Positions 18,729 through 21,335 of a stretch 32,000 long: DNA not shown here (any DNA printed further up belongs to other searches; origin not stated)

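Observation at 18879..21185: Cytoplasmic LacI repressor fused to a complete ABC solute-binding-protein domain (two ligand-binding modules in one regulator)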

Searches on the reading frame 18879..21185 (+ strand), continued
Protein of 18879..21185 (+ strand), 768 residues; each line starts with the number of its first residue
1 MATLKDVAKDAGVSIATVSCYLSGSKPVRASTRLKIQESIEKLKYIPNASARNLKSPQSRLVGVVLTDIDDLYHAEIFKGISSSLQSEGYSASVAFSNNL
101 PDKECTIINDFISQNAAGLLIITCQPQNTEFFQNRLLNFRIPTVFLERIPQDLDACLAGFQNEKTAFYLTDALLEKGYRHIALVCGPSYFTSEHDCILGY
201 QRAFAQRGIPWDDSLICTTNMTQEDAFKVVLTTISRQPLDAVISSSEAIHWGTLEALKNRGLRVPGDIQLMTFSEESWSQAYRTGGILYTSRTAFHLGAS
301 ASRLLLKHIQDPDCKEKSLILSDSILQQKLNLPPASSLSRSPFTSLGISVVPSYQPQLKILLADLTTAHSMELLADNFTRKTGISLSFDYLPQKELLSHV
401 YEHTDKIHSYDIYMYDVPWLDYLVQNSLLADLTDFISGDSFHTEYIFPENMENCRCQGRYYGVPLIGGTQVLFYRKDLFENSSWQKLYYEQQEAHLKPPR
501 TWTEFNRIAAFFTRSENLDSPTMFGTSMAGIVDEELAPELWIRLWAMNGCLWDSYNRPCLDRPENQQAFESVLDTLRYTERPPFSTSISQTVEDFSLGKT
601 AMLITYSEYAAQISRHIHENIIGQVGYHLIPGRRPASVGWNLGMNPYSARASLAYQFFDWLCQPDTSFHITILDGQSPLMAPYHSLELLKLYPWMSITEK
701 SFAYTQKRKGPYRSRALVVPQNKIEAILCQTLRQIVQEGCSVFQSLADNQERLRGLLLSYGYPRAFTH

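Call 9: find_encoding_contigs(protein=P0002, flank=8000, max_places=2)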
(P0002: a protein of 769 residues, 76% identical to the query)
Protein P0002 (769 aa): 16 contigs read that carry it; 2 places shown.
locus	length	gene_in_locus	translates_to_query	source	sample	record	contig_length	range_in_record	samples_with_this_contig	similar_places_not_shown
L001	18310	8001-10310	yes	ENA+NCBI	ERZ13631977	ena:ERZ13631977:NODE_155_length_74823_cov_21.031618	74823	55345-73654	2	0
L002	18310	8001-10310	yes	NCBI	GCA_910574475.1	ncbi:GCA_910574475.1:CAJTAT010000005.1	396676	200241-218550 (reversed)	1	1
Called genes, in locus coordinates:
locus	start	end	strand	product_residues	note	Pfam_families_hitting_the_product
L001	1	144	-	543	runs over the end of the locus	PF00111:Fer2, PF17651:Raco_middle, PF14574:RACo_C_ter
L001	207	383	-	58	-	PF08780:NTase_sub_bind (weak)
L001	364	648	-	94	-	PF01909:NTP_transf_2, PF18765:Polbeta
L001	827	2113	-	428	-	PF13407:Peripla_BP_4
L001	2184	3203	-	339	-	PF02653:BPD_transp_2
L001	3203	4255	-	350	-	PF02653:BPD_transp_2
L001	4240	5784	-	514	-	PF00005:ABC_tran, PF13555:AAA_29 (faint), PF13304:AAA_21 (faint), PF00005:ABC_tran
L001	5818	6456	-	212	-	PF00657:Lipase_GDSL (faint), PF13472:Lipase_GDSL_2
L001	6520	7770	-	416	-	PF01208:URO-D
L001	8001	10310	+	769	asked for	PF00356:LacI, PF00532:Peripla_BP_1, PF13407:Peripla_BP_4, PF13377:Peripla_BP_3, PF01547:SBP_bac_1, PF13416:SBP_bac_8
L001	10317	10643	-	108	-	PF05336:rhaM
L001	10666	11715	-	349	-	PF01208:URO-D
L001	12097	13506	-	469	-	PF01235:Na_Ala_symp, PF13520:AA_permease_2 (weak)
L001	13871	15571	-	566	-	PF02203:TarH, PF12729:4HB_MCP_1, PF00672:HAMP (weak), PF00015:MCPsignal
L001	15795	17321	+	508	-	PF00817:IMS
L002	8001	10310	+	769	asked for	PF00356:LacI, PF00532:Peripla_BP_1, PF13407:Peripla_BP_4, PF13377:Peripla_BP_3, PF01547:SBP_bac_1, PF13416:SBP_bac_8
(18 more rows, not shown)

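Call 10: find_encoding_contigs(protein=P0016, flank=8000, max_places=2)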
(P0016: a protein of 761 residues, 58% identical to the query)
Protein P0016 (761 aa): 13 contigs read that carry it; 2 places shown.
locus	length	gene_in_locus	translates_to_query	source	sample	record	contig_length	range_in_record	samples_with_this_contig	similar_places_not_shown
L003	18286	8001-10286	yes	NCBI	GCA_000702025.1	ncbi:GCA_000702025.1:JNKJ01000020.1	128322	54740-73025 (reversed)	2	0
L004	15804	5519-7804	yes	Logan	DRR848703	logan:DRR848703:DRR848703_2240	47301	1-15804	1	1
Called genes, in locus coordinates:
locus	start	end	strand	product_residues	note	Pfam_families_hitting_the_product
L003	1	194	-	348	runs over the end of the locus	PF00356:LacI, PF00532:Peripla_BP_1, PF13407:Peripla_BP_4, PF13377:Peripla_BP_3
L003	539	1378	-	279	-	PF00149:Metallophos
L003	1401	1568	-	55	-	-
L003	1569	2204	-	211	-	PF12822:ECF_trnsprt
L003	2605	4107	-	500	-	PF00005:ABC_tran, PF09818:ABC_ATPase (faint), PF13304:AAA_21 (faint), PF00005:ABC_tran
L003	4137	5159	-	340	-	PF00532:Peripla_BP_1 (weak), PF13407:Peripla_BP_4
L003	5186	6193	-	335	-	PF02653:BPD_transp_2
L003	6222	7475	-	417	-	PF01208:URO-D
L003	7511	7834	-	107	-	PF05336:rhaM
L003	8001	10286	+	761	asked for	PF00356:LacI, PF00532:Peripla_BP_1, PF13407:Peripla_BP_4, PF13377:Peripla_BP_3, PF01547:SBP_bac_1, PF13416:SBP_bac_8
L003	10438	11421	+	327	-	PF03881:Fructosamin_kin, PF01636:APH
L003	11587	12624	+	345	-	PF00912:Transgly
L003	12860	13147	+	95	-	PF13744:HTH_37, PF13560:HTH_31, PF01381:HTH_3, PF12844:HTH_19, PF13443:HTH_26 (weak)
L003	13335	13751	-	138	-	PF01880:Desulfoferrodox (weak)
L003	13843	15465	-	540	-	PF00239:Resolvase, PF07508:Recombinase, PF13408:Zn_ribbon_recom, PF14287:DUF4368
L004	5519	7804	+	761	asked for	PF00356:LacI, PF00532:Peripla_BP_1, PF13407:Peripla_BP_4, PF13377:Peripla_BP_3, PF01547:SBP_bac_1, PF13416:SBP_bac_8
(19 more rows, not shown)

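Call 11: find_encoding_contigs(protein=P0085, flank=8000, max_places=2)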
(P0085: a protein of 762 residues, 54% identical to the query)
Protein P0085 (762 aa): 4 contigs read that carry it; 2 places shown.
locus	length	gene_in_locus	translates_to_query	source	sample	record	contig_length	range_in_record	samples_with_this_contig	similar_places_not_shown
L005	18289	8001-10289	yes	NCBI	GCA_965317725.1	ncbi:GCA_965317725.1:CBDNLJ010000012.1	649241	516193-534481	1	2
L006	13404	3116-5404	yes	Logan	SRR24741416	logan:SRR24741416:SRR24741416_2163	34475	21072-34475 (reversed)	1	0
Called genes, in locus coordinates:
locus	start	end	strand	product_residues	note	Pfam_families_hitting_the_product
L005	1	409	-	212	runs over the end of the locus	PF11193:DUF2812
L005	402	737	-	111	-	PF03551:PadR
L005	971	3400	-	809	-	PF00133:tRNA-synt_1, PF09334:tRNA-synt_1g, PF13603:tRNA-synt_1_2, PF00133:tRNA-synt_1, PF08264:Anticodon_1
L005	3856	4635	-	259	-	PF02535:Zip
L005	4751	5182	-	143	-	PF00258:Flavodoxin_1, PF12641:Flavodoxin_3 (weak)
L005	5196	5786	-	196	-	PF12672:DUF3793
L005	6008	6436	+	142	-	-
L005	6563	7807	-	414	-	PF01208:URO-D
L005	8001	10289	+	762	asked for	PF00356:LacI, PF00532:Peripla_BP_1, PF13407:Peripla_BP_4, PF13377:Peripla_BP_3, PF01547:SBP_bac_1, PF13416:SBP_bac_8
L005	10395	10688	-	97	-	-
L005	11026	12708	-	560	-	-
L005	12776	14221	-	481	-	PF02386:TrkH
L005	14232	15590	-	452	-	PF01262:AlaDh_PNT_C (faint), PF01488:Shikimate_DH (faint), PF02254:TrkA_N, PF02737:3HCDH_N (faint), PF03435:Sacchrp_dh_NADP (faint), PF02080:TrkA_C, PF02254:TrkA_N, PF02080:TrkA_C, +5 more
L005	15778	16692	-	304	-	PF02492:cobW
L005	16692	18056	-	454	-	PF01208:URO-D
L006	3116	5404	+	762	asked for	PF00356:LacI, PF00532:Peripla_BP_1, PF13407:Peripla_BP_4, PF13377:Peripla_BP_3, PF01547:SBP_bac_1, PF13416:SBP_bac_8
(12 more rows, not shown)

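Call 14: find_related_loci(query=window:18879-21182:+, collection=genome_contigs, flank=8000)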
Query window:18879-21182:+ (768 aa) in genome_contigs; peptide patterns used: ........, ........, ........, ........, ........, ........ (x = any residue, [..] = any of these).
28 stretches matched a pattern; 3 encode a relative of the query (tblastn E <= 1e-3); 3 distinct loci.
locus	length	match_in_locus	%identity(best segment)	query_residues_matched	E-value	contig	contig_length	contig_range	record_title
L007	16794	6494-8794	91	1-767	0e+0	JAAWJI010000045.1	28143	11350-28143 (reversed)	MAG: Lachnospiraceae bacterium isolate ABMPRH_276_1_1 SL341415_scaffold_4095, whole genome shotgun sequence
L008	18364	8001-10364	73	1-768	0e+0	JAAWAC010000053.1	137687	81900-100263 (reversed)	MAG: Lachnospiraceae bacterium isolate ABMPRH_277_0 k141_1243559, whole genome shotgun sequence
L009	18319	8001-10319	73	1-768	0e+0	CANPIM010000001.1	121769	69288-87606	MAG TPA_asm: uncultured Lachnospiraceae bacterium isolate SRR15730553_bin.63_metawrap_v1.3_MAG genome assembly, contig:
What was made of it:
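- Tried and rejected: It returned only 3 loci (call 14).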

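Call 16: find_related_loci(query=A1, collection=genome_contigs, flank=8000)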
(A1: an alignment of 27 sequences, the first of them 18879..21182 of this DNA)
Query A1 (768 aa) in genome_contigs; peptide patterns used: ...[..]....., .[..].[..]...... (x = any residue, [..] = any of these).
424 stretches matched a pattern; 400 encode a relative of the query (tblastn E <= 1e-3); the best 80 are kept; 79 distinct loci.
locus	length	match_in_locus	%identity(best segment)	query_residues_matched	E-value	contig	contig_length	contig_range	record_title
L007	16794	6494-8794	91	1-767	0e+0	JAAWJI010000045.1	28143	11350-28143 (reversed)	MAG: Lachnospiraceae bacterium isolate ABMPRH_276_1_1 SL341415_scaffold_4095, whole genome shotgun sequence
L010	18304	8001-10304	76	1-767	0e+0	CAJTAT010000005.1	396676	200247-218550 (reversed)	Clostridia bacterium isolate A66_58.RP.DSS genome assembly, contig: MGBC000078.5, whole genome shotgun sequence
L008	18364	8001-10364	73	1-768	0e+0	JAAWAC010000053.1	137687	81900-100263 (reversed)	MAG: Lachnospiraceae bacterium isolate ABMPRH_277_0 k141_1243559, whole genome shotgun sequence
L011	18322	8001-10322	73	1-766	0e+0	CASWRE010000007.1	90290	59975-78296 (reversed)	MAG: uncultured Lachnospiraceae bacterium isolate S-Fe20_120416.42_1677756590 genome assembly, contig: NODE_139_length_9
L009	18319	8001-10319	73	1-768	0e+0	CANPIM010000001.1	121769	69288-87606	MAG TPA_asm: uncultured Lachnospiraceae bacterium isolate SRR15730553_bin.63_metawrap_v1.3_MAG genome assembly, contig:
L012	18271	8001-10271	59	1-764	0e+0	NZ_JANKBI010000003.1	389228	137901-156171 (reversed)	Murimonas intestini strain DSM 26524 NODE_3_length_389228_cov_8.367824, whole genome shotgun sequence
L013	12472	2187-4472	59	1-766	0e+0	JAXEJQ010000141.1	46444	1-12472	MAG: Candidatus Limivivens sp. isolate SUG2737 k141_4237064, whole genome shotgun sequence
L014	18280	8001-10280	58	1-764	0e+0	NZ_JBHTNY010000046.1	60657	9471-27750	Robinsoniella peoriensis strain CCUG 48729 GCM70027253_32, whole genome shotgun sequence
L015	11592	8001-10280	57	1-764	0e+0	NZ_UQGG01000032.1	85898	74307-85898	Uncultured Robinsoniella sp. isolate UMGS248, whole genome shotgun sequence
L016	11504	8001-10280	57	1-764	0e+0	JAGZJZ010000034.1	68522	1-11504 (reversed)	MAG: Clostridiales bacterium isolate L3_133_000G1_dasL3_133_000G1_concoct_15 L3_133_000G1_scaffold_376, whole genome sho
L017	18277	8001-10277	56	1-764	0e+0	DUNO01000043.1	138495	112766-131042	MAG TPA_asm: Clostridiales bacterium isolate AS05jafATM_90 49103_AS05, whole genome shotgun sequence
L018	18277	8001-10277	56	1-764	0e+0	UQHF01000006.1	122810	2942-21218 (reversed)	uncultured Blautia sp. isolate UMGS276 genome assembly, contig: NODE_106_length_122810_cov_29.327115, whole genome shotg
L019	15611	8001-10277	56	1-764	0e+0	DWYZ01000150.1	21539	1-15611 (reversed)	MAG TPA_asm: Candidatus Blautia faecavium isolate ChiSjej1B19-5720 ChiSjej1B19M5__C135971_L21539_SAMN08009937, whole gen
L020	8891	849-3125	56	1-764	0e+0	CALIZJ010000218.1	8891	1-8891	MAG TPA_asm: uncultured Blautia sp. isolate ERR2198623_bin.124_CONCOCT_v1.1_MAG genome assembly, contig: ERZ1767221.5101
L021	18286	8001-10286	56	1-766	0e+0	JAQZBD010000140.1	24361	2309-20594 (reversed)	MAG: Herbinix sp. isolate L_E1_T20_B_bin.8 scaffold_6293, whole genome shotgun sequence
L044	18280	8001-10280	45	1-763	0e+0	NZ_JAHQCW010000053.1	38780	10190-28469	Diplocloster agilis strain ASD5720 Scaffold_53, whole genome shotgun sequence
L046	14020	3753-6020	44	1-768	0e+0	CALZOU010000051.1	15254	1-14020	MAG: uncultured Lachnospiraceae bacterium isolate SRR5240745_bin.31_metaWRAP_v1.3_MAG genome assembly, contig: ERZ945065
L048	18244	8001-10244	42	1-756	0e+0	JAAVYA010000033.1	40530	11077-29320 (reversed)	MAG: Lachnospiraceae bacterium isolate ABMPRH_302_1 k141_1033988, whole genome shotgun sequence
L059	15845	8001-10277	37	1-764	2e-171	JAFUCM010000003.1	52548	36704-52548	MAG: Eubacterium sp. isolate RGIG4369 Roe_deer_Jejunum-3__c194, whole genome shotgun sequence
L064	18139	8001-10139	39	1-720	1e-161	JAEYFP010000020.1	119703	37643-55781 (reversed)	MAG: Bacillota bacterium isolate OH_HFB_252 k127_1748585, whole genome shotgun sequence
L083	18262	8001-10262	43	1-765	0e+0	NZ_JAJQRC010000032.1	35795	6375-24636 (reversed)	Treponema sp. TIM-1 NODE_35_length_35795_cov_33.547026, whole genome shotgun sequence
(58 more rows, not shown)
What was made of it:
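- Tried and rejected: The alignment-based search was needed (call 16).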

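Call 35: predict_structure(alignment_id=A1)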
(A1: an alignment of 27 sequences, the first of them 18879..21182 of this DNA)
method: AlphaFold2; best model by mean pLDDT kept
length: 768 residues; sequences in the alignment: 27
mean_pLDDT: 86.4   pTM: 0.80
mean pLDDT of the five models: 86.4, 86.1, 85.8, 84.7, 83.5
residues with pLDDT >= 90: 400; 70-90: 305; 50-70: 41; < 50: 22
segments of 3 or more residues with pLDDT < 50: 49-56, 342-352
pLDDT, mean of each block of 10 residues (from residue 1): 77 83 73 79 59 52 82 83 92 82 82 85 75 78 86 84 95 94 89 92 95 90 88 81 91 91 88 70 80 88 92 85 87 83 41 74 92 91 93 90 82 94 94 93 92 94 92 92 91 93 96 93 93 91 94 91 97 95 89 92 89 70 84 90 94 95 92 87 81 82 88 83 94 96 97 94 68
secondary structure, 60 per line:
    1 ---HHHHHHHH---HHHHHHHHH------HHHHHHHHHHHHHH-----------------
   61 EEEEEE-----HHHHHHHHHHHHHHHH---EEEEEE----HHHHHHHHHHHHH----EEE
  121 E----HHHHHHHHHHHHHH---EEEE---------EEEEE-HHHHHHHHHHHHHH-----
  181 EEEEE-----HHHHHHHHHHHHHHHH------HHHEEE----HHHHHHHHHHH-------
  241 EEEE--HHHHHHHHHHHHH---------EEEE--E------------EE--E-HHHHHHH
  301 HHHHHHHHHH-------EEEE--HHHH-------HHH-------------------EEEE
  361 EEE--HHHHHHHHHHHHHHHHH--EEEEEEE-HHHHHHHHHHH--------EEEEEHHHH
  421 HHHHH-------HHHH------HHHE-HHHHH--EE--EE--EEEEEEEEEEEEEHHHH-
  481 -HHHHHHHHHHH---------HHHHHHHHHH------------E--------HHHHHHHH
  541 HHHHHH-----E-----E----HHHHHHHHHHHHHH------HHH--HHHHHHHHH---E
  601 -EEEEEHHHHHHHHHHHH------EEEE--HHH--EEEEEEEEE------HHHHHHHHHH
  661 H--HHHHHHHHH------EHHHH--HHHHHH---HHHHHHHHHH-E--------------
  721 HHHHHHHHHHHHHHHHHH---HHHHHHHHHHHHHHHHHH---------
elements in order (helices of 4 or more, strands of 3 or more residues): H4-11 H15-23 H30-43 E61-66 H72-87 E91-96 H101-113 E118-121 H126-139 E143-146 E156-160 H162-175 E181-185 H191-206 E216-218 H223-233 E241-244 H247-259 E269-272 H294-310 E318-321 H324-327 E357-363 H366-382 E385-391 H393-403 E412-416 H417-425 H433-436 H448-452 E463-475 H476-479 H482-492 H502-511 H533-546 H563-576 H588-596 E602-606 H607-618 E625-628 E636-644 H651-661 H664-672 H680-683 H686-691 H695-704 H721-738 H742-759
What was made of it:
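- Checked: Only the hinge (49-56) and linker (342-352) are disordered (call 35).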
